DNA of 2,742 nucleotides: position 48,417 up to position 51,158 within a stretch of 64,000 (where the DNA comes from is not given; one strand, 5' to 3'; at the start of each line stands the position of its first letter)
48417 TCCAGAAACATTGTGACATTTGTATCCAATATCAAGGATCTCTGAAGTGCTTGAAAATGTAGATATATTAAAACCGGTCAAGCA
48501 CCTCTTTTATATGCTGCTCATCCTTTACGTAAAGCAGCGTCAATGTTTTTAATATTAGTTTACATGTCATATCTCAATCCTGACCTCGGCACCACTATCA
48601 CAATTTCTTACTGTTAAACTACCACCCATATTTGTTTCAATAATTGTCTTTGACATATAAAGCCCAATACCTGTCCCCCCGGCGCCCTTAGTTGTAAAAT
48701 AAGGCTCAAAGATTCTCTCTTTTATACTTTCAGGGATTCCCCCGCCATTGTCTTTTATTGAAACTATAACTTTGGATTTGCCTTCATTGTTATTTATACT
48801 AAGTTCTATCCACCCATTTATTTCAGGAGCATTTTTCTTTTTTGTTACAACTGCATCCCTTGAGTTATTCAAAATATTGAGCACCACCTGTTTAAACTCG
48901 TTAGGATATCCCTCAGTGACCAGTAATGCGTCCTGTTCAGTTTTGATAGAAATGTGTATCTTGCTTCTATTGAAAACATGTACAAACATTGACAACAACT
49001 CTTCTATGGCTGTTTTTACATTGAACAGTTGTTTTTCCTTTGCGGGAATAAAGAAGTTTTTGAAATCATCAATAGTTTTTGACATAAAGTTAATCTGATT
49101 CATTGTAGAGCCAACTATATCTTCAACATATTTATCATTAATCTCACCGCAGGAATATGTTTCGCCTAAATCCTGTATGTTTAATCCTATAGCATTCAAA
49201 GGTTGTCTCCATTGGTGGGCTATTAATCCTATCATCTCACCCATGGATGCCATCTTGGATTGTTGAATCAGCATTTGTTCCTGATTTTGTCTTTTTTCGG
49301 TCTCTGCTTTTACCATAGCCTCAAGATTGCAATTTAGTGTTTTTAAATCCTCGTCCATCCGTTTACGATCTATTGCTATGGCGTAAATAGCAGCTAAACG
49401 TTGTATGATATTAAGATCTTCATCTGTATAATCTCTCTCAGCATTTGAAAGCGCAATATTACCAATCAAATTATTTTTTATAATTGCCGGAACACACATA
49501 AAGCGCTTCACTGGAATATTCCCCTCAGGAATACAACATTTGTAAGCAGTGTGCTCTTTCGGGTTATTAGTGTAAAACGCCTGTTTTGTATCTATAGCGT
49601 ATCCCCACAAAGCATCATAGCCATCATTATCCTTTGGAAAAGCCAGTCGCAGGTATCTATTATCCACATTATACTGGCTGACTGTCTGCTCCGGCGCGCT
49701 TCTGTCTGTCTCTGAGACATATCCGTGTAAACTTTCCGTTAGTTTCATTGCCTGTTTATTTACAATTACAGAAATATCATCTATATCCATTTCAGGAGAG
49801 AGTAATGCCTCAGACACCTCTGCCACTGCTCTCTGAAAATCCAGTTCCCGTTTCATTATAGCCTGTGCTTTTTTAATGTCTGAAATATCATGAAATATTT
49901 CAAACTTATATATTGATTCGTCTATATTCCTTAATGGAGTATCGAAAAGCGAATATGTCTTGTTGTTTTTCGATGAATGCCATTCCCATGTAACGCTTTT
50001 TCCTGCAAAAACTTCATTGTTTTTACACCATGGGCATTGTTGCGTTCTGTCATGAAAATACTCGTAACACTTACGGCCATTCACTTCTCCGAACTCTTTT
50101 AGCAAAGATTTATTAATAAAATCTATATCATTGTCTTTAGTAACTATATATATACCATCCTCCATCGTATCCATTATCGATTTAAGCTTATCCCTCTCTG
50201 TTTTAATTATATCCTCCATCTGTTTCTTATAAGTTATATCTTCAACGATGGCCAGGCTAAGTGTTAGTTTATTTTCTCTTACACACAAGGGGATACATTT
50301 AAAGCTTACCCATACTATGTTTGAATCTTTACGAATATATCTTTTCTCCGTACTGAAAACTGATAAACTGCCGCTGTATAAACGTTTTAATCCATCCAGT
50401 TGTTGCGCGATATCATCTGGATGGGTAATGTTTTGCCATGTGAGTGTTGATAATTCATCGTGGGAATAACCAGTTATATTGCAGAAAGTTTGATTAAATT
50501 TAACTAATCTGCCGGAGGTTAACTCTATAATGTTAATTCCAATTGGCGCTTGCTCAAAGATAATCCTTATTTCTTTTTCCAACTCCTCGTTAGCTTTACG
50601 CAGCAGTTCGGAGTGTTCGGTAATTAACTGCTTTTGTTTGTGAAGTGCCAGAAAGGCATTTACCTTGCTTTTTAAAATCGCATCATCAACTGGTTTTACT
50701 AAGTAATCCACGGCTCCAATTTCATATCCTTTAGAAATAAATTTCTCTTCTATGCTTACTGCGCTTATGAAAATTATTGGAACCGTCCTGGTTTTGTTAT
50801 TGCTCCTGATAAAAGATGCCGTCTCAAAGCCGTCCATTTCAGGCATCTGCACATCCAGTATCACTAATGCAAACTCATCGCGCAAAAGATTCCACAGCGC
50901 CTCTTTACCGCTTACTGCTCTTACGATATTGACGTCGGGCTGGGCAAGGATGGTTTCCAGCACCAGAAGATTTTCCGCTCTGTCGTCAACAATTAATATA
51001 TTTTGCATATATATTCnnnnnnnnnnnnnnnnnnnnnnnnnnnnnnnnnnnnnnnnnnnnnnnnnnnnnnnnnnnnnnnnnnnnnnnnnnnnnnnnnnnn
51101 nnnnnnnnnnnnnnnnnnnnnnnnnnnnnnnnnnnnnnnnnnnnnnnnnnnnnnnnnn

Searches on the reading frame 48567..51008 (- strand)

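Call 43: search_protein_families(library=pfam, max_evalue=0.00001, proteins=[window:48567-51008:-])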
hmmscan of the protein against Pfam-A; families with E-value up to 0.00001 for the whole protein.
window:48567-51008:- (813 aa): 8 families
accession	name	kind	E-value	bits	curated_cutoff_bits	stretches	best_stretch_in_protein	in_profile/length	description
PF00072.30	Response_reg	-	2.2e-22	79.7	30.2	1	4-116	1-110/111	Response regulator receiver domain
PF02518.31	HATPase_c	-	6e-19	69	26.4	1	702-812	3-106/111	Histidine kinase-, DNA gyrase B-, and HSP90-like ATPase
PF13426.13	PAS_9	-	1.2e-16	61.2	27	1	163-259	8-102/103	PAS domain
PF13185.12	GAF_2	-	4.3e-16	59.8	28.6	1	407-547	2-136/136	GAF domain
PF08447.18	PAS_3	-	8.8e-13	48.8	25.6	1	169-248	2-82/89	PAS fold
PF13188.13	PAS_8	-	1.1e-09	38.2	21.8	0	147-198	3-51/65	PAS domain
PF08448.16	PAS_4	-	1e-08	35.8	23.1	0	152-260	2-107/110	PAS fold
PF01590.32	GAF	-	6.4e-07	30.4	22.4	1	456-546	47-133/133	GAF domain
